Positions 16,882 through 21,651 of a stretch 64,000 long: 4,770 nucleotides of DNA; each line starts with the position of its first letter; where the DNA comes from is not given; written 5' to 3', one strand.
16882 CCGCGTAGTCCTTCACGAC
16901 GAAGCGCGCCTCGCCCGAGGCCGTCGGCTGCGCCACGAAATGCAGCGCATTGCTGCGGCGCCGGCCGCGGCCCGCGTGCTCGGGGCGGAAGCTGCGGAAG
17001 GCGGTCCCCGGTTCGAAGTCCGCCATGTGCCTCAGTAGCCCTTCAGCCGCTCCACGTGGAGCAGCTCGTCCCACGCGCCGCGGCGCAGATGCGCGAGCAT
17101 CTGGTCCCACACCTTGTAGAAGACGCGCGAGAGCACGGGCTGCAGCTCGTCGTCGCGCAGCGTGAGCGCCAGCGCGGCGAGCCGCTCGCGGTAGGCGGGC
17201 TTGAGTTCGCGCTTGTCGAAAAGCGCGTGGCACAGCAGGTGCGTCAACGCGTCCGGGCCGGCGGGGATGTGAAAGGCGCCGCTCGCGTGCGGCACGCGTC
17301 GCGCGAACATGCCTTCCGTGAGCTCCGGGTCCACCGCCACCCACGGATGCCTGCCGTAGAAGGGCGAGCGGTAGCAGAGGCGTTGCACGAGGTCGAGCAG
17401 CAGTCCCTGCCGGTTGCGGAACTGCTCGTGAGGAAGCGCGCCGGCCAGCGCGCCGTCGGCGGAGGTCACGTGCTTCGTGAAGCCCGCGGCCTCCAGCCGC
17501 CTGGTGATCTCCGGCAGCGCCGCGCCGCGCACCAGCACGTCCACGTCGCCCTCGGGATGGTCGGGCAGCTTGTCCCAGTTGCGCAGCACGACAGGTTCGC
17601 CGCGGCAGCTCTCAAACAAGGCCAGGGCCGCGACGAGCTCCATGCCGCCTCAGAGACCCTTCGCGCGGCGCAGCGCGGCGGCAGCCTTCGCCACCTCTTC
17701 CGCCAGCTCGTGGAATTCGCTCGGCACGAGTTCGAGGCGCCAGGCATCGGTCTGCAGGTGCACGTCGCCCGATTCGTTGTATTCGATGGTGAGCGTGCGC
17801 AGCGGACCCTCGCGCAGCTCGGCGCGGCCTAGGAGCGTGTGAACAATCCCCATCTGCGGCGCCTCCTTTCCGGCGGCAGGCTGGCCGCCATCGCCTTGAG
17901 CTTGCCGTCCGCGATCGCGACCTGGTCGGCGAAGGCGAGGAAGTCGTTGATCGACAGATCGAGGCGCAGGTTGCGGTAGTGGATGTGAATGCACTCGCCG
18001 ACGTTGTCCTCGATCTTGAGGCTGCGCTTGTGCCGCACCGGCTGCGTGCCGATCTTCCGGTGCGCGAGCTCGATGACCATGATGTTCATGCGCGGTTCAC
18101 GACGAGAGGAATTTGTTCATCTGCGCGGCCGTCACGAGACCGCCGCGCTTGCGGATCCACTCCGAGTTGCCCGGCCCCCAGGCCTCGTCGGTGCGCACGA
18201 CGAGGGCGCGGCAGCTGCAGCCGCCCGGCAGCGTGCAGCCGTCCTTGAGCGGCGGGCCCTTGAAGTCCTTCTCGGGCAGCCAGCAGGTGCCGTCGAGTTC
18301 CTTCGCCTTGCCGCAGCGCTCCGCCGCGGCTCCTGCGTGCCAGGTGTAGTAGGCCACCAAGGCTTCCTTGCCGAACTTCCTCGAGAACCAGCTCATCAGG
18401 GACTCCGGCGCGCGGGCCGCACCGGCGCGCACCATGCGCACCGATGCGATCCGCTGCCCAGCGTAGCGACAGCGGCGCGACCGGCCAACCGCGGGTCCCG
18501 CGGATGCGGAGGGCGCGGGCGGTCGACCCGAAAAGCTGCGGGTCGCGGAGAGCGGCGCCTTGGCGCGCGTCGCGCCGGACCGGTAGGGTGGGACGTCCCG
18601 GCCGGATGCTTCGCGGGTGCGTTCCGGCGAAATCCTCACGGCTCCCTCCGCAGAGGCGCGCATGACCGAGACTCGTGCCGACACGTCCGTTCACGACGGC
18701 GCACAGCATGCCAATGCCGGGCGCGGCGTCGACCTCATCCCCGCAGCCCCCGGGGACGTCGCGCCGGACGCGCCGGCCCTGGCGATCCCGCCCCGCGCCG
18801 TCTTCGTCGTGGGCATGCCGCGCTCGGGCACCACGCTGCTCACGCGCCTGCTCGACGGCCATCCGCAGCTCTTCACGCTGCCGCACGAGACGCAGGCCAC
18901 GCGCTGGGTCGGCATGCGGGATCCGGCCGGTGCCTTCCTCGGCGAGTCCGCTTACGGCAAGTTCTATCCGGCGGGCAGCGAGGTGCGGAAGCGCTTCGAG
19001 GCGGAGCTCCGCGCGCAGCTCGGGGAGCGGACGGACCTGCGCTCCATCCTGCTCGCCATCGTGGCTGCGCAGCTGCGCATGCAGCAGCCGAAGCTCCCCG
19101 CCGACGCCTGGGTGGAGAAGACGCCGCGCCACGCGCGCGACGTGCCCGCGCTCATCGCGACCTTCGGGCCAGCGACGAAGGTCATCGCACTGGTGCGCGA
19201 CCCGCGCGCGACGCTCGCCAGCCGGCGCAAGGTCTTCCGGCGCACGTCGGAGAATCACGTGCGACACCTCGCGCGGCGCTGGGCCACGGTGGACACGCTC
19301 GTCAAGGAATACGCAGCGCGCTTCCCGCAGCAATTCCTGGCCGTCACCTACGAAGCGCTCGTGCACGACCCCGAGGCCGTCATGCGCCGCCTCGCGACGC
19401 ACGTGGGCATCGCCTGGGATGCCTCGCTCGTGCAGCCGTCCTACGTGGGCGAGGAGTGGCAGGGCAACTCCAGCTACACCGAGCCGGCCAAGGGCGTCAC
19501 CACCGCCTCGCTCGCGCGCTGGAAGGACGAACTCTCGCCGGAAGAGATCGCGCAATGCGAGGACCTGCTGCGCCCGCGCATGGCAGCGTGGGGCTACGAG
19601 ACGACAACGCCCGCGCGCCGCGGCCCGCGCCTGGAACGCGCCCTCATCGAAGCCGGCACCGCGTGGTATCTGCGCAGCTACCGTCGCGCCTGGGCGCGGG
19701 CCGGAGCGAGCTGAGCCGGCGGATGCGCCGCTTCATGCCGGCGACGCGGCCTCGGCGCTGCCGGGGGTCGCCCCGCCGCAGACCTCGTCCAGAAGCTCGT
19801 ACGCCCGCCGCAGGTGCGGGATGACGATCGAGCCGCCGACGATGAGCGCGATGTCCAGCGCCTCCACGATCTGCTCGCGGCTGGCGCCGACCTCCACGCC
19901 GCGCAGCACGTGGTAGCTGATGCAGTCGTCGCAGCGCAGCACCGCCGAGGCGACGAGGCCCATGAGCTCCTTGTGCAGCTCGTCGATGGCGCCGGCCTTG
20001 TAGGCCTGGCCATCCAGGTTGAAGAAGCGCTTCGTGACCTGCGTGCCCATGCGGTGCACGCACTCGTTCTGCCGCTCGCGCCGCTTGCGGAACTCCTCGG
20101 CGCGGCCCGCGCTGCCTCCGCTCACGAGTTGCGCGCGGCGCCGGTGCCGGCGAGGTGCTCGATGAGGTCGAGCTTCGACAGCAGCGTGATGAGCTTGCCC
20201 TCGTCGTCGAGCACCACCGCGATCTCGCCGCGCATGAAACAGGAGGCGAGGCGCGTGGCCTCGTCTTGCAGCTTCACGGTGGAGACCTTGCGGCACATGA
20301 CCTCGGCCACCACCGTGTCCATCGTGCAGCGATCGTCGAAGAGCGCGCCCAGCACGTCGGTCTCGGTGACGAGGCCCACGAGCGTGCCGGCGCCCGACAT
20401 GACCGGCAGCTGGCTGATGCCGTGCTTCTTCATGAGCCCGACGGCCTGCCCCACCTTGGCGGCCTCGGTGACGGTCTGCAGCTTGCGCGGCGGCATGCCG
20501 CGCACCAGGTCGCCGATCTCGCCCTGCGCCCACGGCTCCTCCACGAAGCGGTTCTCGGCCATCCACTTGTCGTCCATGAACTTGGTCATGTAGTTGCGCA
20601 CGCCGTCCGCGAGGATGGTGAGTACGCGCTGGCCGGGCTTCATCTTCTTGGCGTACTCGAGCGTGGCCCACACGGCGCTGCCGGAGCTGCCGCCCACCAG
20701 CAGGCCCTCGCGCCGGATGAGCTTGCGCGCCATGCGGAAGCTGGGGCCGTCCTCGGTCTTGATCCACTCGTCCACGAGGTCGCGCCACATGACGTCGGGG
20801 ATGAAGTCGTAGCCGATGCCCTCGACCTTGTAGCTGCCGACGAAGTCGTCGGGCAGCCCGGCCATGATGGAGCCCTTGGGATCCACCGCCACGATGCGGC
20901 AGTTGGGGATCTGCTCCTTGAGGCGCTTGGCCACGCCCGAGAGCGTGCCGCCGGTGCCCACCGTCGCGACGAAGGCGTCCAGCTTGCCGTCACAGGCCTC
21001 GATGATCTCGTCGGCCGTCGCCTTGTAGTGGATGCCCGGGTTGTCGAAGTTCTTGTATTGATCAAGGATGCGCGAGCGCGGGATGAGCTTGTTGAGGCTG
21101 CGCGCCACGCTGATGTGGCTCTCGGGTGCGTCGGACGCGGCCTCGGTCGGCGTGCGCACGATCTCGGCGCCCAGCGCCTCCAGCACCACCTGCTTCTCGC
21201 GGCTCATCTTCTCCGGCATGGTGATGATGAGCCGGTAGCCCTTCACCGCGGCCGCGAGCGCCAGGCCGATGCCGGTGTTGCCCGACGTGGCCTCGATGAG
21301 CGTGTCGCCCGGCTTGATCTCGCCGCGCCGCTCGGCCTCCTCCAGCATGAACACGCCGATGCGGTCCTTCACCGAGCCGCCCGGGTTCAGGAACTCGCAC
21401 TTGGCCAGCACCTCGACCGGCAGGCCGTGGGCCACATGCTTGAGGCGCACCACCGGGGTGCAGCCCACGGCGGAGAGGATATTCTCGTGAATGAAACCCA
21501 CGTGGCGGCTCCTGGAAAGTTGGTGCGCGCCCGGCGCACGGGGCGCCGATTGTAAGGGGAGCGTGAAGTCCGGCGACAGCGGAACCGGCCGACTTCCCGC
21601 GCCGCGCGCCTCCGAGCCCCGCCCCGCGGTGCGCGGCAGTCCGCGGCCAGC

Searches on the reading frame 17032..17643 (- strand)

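Call 46: search_protein_families(library=pfam, proteins=[window:17032-17643:-], max_evalue=0.001)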
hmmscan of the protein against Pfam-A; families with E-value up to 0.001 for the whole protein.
window:17032-17643:- (203 aa): 2 families
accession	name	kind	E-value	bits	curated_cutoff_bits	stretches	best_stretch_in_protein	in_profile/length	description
PF14907.12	NTP_transf_5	-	6.6e-06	26.3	31.2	1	32-141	95-192/249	Uncharacterised nucleotidyltransferase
PF24201.1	DUF7426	-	0.00069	20.3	27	0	123-197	19-88/137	Domain of unknown function (DUF7426)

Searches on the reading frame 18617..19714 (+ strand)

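Call 46: search_protein_families(library=pfam, proteins=[window:18617-19714:+], max_evalue=0.001)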
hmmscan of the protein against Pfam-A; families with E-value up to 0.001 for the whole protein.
window:18617-19714:+ (365 aa): 2 families
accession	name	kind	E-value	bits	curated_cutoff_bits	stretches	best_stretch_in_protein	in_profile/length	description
PF13469.12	Sulfotransfer_3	-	3.7e-33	116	27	1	62-268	2-215/216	Sulfotransferase family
PF00685.33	Sulfotransfer_1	-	3.4e-13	50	22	1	60-326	2-255/255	Sulfotransferase domain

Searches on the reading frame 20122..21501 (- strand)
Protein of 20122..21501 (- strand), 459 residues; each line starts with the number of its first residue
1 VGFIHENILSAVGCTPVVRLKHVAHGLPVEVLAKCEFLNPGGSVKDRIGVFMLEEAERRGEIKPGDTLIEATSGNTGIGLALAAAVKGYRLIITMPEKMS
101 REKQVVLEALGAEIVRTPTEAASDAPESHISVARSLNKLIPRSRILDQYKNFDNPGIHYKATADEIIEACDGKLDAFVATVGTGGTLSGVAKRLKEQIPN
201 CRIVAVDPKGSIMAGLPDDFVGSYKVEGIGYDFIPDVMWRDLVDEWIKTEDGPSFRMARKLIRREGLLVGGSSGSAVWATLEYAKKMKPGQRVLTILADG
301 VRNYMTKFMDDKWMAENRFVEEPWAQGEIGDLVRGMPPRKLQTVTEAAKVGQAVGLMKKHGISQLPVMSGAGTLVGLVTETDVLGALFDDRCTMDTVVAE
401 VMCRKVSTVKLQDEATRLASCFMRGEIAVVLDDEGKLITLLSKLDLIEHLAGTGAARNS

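Call 47: search_protein_families(library=pfam, proteins=[window:20122-21501:-], max_evalue=0.001)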
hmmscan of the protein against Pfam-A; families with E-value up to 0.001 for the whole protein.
window:20122-21501:- (459 aa): 2 families
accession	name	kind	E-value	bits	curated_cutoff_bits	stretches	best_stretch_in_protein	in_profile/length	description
PF00291.31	PALP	-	5.5e-69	233.2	35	1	9-299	2-295/295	Pyridoxal-phosphate dependent enzyme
PF00571.33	CBS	-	1.5e-15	57.7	24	1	339-388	7-56/57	CBS domain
